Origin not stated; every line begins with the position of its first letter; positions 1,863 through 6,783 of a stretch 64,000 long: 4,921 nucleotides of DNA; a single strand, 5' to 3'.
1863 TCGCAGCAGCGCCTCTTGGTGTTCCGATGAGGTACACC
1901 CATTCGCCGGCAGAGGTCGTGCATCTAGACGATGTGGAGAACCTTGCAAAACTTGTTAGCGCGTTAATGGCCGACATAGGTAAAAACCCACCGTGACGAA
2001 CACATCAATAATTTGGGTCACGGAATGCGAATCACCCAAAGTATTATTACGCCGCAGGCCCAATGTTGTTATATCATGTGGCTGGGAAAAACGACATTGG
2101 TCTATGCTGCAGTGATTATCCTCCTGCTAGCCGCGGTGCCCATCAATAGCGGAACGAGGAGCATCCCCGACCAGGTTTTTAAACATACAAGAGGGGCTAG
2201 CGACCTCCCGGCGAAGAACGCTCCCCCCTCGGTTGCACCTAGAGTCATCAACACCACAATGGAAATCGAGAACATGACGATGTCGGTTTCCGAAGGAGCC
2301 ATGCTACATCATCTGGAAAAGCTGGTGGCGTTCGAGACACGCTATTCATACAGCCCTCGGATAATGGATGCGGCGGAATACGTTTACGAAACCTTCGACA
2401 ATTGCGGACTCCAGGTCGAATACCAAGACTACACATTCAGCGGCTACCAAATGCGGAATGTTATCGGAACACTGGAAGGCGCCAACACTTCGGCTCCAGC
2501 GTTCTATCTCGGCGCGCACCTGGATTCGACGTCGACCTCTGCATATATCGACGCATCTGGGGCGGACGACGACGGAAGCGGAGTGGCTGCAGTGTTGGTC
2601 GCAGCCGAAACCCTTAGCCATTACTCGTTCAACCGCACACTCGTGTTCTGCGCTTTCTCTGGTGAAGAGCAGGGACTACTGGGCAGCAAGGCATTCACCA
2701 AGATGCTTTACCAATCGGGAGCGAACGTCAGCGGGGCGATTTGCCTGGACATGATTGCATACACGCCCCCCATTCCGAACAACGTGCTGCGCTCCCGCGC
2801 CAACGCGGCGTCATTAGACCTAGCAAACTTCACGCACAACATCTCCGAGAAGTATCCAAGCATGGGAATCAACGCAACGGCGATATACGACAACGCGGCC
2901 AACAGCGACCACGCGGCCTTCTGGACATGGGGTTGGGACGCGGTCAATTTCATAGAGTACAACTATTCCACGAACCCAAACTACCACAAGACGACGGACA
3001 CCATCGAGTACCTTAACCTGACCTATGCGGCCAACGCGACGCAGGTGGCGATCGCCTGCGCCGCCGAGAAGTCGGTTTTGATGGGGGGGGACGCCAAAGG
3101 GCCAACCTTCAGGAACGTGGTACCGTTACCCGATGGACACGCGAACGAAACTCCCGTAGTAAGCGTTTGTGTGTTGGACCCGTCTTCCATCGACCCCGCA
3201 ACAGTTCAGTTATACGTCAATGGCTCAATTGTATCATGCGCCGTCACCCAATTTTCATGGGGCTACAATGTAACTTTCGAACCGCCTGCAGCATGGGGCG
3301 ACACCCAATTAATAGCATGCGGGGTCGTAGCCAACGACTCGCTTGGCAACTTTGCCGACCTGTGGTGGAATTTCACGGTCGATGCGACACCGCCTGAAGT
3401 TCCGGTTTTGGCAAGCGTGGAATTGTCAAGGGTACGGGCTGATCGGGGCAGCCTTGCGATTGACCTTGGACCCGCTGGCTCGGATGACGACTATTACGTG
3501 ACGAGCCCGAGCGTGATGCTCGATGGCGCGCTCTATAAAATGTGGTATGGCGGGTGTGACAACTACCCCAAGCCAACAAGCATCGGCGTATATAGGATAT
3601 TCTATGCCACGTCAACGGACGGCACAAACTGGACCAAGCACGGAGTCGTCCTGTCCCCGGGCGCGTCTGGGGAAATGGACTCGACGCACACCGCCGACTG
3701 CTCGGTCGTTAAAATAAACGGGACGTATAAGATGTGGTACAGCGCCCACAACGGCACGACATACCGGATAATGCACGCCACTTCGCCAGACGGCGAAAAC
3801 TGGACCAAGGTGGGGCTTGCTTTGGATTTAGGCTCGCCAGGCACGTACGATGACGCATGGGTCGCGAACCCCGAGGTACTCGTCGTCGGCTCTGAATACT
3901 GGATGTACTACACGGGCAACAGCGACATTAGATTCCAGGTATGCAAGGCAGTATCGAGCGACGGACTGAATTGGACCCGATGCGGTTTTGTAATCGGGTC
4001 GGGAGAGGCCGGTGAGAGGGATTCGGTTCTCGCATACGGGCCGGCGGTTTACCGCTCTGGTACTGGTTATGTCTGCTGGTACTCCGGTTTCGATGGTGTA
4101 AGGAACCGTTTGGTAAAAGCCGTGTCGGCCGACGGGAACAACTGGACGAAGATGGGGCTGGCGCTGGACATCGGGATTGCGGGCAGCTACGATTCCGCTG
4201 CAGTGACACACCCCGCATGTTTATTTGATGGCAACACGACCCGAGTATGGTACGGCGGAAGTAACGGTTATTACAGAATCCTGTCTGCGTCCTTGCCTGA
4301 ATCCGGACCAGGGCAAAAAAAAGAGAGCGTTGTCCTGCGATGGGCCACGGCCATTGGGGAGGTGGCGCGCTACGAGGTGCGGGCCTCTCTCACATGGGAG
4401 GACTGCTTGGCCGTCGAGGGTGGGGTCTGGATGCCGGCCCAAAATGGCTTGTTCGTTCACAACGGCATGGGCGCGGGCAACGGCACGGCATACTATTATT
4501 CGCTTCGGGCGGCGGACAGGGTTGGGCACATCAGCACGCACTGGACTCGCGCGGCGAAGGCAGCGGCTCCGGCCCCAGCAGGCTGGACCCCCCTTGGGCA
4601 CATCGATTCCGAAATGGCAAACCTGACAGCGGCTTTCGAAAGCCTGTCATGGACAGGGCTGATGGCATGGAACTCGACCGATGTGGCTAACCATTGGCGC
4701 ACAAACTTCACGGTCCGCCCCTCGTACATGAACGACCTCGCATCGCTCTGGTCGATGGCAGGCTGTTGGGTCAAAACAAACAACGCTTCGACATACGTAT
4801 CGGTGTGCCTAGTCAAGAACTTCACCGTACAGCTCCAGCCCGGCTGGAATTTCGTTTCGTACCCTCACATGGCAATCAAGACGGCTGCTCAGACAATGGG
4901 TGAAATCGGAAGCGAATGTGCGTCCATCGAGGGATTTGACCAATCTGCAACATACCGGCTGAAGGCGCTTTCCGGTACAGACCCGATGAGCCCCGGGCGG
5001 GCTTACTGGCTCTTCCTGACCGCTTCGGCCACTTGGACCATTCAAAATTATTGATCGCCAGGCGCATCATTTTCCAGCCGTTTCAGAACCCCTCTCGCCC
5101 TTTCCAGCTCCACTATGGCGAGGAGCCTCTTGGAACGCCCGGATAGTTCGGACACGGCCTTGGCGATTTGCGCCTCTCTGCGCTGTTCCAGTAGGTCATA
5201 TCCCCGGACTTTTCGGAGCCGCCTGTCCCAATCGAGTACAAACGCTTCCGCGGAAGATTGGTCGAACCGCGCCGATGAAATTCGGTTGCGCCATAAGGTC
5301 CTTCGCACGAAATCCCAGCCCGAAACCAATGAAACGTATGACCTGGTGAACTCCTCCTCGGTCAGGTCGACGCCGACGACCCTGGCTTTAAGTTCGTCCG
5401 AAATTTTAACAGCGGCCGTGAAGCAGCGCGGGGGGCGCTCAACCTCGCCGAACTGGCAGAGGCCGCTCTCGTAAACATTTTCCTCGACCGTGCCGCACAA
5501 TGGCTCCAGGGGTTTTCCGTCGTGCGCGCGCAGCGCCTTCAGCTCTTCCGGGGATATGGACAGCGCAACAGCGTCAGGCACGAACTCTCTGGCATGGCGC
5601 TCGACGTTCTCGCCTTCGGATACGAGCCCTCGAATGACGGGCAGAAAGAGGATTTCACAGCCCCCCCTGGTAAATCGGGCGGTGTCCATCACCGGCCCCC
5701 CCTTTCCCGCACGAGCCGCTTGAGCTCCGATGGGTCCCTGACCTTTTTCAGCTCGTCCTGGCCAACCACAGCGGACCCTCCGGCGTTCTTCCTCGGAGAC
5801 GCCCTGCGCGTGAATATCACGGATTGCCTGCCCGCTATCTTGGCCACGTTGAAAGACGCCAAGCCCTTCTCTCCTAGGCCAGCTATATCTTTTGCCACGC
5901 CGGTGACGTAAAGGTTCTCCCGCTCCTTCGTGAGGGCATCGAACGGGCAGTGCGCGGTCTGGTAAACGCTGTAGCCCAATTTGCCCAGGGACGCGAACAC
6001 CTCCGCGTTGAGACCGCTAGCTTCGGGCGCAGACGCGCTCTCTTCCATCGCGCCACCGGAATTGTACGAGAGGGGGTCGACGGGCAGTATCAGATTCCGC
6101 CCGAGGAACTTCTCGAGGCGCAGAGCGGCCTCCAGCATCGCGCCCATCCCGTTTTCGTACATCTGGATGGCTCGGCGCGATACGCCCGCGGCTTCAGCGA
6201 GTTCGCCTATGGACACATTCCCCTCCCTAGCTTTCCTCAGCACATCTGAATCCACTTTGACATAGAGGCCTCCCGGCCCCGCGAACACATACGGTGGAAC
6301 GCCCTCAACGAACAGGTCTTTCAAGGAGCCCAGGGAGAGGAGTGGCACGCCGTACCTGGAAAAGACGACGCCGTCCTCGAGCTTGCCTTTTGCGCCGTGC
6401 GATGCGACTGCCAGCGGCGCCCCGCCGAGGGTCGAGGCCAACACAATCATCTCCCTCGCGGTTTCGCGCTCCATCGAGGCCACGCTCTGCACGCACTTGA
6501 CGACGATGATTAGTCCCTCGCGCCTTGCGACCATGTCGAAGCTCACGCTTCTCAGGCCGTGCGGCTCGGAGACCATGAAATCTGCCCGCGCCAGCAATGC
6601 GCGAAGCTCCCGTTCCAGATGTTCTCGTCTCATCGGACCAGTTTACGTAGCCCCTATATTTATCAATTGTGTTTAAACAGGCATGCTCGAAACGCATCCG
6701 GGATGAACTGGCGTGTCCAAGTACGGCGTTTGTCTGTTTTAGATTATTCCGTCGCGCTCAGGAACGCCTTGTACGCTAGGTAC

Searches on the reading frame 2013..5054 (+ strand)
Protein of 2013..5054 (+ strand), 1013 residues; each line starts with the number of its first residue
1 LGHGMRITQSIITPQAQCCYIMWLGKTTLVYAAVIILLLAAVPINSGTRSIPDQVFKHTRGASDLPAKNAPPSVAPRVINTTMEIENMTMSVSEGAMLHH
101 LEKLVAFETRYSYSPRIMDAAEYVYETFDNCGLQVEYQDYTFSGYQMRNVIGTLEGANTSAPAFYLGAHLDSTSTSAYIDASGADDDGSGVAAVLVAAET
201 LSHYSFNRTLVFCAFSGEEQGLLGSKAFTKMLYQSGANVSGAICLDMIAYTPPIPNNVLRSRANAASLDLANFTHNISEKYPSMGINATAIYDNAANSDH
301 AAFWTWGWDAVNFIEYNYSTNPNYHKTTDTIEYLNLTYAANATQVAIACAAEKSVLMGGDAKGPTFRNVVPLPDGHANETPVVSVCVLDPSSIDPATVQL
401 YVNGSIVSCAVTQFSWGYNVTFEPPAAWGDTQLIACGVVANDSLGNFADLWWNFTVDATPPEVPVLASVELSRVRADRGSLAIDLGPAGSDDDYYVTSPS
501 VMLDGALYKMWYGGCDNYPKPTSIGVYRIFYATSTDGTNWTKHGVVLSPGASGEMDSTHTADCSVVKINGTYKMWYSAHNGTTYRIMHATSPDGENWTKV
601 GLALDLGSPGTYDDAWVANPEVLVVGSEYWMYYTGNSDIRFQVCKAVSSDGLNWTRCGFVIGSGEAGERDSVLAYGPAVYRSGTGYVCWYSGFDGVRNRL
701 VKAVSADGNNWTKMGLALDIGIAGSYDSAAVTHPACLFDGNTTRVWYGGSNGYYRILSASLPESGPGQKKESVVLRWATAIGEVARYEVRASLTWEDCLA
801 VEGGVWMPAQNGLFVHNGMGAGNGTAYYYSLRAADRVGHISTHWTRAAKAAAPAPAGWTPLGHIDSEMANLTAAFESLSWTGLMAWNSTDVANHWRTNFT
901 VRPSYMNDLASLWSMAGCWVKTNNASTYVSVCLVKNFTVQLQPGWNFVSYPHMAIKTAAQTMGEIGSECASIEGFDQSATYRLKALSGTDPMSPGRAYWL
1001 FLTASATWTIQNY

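Call 9: search_protein_families(library=pfam, proteins=[window:2013-5054:+], max_evalue=0.001)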
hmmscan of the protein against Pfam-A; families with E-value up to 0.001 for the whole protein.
window:2013-5054:+ (1013 aa): 4 families
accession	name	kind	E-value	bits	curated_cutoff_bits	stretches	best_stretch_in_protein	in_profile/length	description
PF04389.22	Peptidase_M28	-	4.1e-32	111.9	21.3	1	149-348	1-191/193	Peptidase family M28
PF04041.19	Glyco_hydro_130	-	5.4e-09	35.9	26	1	522-600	62-139/320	beta-1,4-mannooligosaccharide phosphorylase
PF01546.33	Peptidase_M20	-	2.8e-06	27.8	24.6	1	177-384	26-113/206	Peptidase family M20/M25/M40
PF05450.20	Nicastrin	-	0.00013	22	25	1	168-235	7-77/218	Nicastrin large lobe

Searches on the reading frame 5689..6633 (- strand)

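Call 109: search_protein_families(library=pfam, proteins=[window:5689-6633:-], max_evalue=0.00001)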
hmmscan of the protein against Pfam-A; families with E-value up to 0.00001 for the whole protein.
window:5689-6633:- (314 aa): 1 family
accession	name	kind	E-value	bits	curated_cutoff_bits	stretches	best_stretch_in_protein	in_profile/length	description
PF01381.28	HTH_3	-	1.2e-08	35.3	23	1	132-180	1-51/55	Helix-turn-helix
